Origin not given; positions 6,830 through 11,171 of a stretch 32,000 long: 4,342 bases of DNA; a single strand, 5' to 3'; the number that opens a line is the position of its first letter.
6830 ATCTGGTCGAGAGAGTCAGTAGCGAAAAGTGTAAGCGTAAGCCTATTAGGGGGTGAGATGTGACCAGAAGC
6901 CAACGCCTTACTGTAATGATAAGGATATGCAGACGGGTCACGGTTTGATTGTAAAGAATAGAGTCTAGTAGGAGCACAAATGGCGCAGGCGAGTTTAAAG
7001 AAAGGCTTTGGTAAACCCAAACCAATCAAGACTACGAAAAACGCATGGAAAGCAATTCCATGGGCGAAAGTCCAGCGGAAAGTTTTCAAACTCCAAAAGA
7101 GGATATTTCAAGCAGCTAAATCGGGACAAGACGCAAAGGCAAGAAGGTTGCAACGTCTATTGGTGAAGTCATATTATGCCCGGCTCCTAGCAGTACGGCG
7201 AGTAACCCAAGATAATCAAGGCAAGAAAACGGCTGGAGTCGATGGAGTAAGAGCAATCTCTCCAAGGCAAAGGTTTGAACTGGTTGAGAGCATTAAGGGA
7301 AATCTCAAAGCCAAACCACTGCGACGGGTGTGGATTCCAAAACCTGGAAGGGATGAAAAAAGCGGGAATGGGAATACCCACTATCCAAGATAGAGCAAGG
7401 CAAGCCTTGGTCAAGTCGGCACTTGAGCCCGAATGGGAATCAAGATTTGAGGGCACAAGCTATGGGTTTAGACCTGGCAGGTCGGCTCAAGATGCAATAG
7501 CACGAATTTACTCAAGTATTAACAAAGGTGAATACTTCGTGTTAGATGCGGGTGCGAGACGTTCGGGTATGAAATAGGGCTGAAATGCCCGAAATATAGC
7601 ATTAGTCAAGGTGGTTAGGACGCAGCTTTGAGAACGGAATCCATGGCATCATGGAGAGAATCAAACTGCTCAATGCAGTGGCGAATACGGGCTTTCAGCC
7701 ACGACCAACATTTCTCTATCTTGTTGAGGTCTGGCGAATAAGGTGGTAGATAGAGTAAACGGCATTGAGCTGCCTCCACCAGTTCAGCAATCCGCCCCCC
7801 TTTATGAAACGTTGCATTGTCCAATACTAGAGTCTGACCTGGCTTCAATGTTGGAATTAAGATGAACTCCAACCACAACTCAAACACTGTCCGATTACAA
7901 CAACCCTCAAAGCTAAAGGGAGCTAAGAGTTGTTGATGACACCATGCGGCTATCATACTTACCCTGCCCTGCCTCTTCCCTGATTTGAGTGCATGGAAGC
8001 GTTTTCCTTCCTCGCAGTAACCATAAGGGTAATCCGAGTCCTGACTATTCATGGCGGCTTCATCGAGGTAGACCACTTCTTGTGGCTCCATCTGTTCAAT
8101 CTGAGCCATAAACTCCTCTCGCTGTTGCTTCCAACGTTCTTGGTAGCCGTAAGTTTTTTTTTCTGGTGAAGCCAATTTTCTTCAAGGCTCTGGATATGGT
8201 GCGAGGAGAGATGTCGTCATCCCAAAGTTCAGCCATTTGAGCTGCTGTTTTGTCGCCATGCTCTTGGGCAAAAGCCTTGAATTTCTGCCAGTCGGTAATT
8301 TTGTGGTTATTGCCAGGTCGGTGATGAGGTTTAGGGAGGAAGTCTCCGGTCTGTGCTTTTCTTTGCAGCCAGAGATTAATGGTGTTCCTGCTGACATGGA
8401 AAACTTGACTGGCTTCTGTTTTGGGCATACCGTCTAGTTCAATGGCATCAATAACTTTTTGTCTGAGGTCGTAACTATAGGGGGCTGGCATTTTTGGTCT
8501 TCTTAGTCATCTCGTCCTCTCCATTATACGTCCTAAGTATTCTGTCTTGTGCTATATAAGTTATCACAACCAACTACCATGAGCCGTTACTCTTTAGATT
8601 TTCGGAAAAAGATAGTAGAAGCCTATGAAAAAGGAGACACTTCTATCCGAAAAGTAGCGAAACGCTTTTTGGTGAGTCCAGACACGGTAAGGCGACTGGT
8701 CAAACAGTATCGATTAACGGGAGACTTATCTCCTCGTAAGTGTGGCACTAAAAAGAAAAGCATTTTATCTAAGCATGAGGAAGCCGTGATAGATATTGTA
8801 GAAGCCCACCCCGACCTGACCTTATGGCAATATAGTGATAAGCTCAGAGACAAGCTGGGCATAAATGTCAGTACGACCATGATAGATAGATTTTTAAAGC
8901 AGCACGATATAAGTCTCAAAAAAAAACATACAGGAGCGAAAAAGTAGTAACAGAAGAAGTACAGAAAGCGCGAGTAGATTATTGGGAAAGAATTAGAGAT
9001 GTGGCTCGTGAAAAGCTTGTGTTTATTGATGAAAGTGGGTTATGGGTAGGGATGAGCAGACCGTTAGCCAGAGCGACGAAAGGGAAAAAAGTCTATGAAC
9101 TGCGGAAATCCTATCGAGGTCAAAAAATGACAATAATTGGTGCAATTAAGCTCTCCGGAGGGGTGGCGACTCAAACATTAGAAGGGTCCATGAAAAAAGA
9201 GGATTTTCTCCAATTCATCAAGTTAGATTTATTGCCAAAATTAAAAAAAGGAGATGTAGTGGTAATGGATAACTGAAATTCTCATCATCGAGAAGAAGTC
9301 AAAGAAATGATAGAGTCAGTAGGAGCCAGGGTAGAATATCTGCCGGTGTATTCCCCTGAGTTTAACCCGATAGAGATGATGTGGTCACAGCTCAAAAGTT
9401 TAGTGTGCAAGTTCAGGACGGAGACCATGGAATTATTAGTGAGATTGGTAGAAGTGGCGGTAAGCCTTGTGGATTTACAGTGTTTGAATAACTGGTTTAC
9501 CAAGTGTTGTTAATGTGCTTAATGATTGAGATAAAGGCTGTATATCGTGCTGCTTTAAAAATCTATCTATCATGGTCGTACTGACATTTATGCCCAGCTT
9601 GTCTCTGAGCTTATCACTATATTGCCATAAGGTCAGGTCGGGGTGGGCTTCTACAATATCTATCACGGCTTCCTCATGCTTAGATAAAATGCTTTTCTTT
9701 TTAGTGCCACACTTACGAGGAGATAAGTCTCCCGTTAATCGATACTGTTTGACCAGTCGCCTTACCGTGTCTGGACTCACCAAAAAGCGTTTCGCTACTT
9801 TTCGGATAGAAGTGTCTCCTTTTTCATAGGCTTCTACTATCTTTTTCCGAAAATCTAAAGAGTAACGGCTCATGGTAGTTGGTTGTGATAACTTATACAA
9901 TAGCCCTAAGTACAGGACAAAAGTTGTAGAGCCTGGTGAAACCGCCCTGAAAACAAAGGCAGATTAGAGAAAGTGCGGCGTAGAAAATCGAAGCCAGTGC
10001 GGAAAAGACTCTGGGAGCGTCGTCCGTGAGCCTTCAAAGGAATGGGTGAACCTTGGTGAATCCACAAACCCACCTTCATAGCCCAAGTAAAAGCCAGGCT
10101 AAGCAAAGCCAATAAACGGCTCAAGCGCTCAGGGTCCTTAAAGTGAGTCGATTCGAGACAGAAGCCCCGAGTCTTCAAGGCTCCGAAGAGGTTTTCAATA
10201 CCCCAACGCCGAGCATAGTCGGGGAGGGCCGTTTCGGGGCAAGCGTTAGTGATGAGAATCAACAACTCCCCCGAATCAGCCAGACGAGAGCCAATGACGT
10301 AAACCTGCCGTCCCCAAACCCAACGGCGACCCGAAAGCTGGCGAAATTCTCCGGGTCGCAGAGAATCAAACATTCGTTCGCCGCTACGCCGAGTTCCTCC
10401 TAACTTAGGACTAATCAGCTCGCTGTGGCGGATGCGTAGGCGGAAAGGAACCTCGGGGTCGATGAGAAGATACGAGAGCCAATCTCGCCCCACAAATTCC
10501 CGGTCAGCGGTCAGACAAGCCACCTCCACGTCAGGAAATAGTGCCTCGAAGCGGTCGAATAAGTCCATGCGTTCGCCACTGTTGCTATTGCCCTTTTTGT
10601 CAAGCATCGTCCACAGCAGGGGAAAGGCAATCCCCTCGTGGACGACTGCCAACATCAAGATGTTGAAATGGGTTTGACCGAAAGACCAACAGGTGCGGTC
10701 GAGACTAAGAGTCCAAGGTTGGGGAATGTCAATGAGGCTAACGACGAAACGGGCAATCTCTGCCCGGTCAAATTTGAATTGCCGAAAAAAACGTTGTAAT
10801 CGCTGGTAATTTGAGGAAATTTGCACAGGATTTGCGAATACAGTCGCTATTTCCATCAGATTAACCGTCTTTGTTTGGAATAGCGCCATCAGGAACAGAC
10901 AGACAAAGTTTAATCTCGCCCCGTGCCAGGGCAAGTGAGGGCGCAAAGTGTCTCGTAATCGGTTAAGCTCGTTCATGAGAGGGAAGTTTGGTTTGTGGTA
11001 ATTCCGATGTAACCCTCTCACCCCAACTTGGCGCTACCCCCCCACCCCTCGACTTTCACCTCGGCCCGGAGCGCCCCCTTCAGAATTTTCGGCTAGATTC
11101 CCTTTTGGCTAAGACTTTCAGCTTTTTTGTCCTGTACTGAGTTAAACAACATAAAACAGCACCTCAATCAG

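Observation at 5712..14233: Four-deep stack of group II introns inserted into one another (B>C>D>E, plus F in C), all on the plus strand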

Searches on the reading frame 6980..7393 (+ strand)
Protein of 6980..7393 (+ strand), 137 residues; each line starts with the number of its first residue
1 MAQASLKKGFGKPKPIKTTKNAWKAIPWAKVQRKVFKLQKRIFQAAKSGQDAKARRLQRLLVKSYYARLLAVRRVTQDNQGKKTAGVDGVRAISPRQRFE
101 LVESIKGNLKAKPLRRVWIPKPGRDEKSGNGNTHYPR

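Call 35: search_protein_families(library=pfam, proteins=[window:6980-7393:+], max_evalue=0.001)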
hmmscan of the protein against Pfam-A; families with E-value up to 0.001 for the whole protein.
window:6980-7393:+ (137 aa): 1 family
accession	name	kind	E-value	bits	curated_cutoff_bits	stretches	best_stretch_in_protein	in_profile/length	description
PF13655.11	RVT_N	-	5e-35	120.1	28.1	1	23-104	1-82/83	N-terminal domain of reverse transcriptase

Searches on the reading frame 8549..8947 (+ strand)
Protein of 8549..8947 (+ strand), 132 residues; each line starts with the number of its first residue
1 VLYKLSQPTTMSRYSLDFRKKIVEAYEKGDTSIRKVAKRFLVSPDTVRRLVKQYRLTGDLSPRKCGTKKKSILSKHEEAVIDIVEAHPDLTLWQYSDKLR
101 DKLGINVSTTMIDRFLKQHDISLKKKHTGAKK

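Call 35: search_protein_families(library=pfam, proteins=[window:8549-8947:+], max_evalue=0.001)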
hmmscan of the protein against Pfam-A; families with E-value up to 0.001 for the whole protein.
window:8549-8947:+ (132 aa): 12 families
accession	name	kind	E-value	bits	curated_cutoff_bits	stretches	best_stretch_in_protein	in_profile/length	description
PF13565.12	HTH_32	-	1.1e-08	36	33.7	1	46-116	1-73/73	Homeodomain-like domain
PF13518.12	HTH_28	-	1.4e-08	35.1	25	1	18-64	1-48/52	Helix-turn-helix domain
PF13542.12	HTH_Tnp_ISL3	-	3.4e-06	26.9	27.4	1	12-54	10-50/51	Helix-turn-helix domain of transposase family ISL3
PF01527.26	HTH_Tnp_1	-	1.4e-05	25.6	24.1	1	12-60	5-51/75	Transposase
PF13551.12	HTH_29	-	1.4e-05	25.5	28.1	1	19-62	1-48/64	Winged helix-turn helix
PF13384.12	HTH_23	-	5.2e-05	23.4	24.6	1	19-58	7-45/50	Homeodomain-like domain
PF01710.22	HTH_Tnp_IS630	-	0.0002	21.8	21.3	1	14-131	3-106/119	Transposase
PF00292.24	PAX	-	0.00022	21.6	22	1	18-101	22-105/125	'Paired box' domain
PF18024.7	HTH_50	-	0.0003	20.9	27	0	19-56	13-49/50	Helix-turn-helix domain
PF02796.21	HTH_7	-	0.00042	20.8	23.8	0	22-49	14-40/45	Helix-turn-helix domain of resolvase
PF13936.12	HTH_38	-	0.00048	20.2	27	0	16-52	7-42/44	Helix-turn-helix domain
PF12298.14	Bot1p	-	0.00072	20.2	23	1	16-84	19-82/172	Eukaryotic mitochondrial regulator protein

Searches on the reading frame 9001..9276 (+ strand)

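Call 35: search_protein_families(library=pfam, proteins=[window:9001-9276:+], max_evalue=0.001)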
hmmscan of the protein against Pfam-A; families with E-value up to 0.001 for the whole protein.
window:9001-9276:+ (91 aa): 1 family
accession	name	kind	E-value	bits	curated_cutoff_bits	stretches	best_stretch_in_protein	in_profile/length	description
PF13358.12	DDE_3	-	1.6e-13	51.2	28.6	1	6-91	2-87/146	DDE superfamily endonuclease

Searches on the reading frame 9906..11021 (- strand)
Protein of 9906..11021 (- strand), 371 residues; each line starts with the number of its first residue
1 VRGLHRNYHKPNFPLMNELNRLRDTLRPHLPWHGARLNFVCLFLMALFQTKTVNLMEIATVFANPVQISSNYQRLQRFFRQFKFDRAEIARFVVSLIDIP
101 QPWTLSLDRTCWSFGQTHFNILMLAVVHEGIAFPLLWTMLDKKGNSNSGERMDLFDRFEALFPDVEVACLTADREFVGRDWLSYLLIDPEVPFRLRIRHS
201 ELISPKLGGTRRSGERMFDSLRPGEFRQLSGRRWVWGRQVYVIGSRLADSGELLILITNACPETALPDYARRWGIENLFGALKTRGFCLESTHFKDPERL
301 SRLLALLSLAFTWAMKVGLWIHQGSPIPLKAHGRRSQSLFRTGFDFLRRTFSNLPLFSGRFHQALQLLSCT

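Call 35: search_protein_families(library=pfam, proteins=[window:9906-11021:-], max_evalue=0.001)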
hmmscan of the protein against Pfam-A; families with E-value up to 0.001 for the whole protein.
window:9906-11021:- (371 aa): 1 family
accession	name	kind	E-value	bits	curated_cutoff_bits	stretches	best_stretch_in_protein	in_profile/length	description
PF01609.27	DDE_Tnp_1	-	2.8e-07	30.9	23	1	119-311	33-198/200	Transposase DDE domain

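Call 57: search_protein_families(library=ncbifam, proteins=[window:9906-11021:-], max_evalue=0.00001)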
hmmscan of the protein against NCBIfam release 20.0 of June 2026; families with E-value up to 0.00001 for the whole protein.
window:9906-11021:- (371 aa): 1 family
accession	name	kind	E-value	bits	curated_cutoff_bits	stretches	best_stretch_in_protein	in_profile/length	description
NF033591.1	transpos_IS4_2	equivalog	6e-89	298.5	152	1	53-370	1-339/340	IS4 family transposase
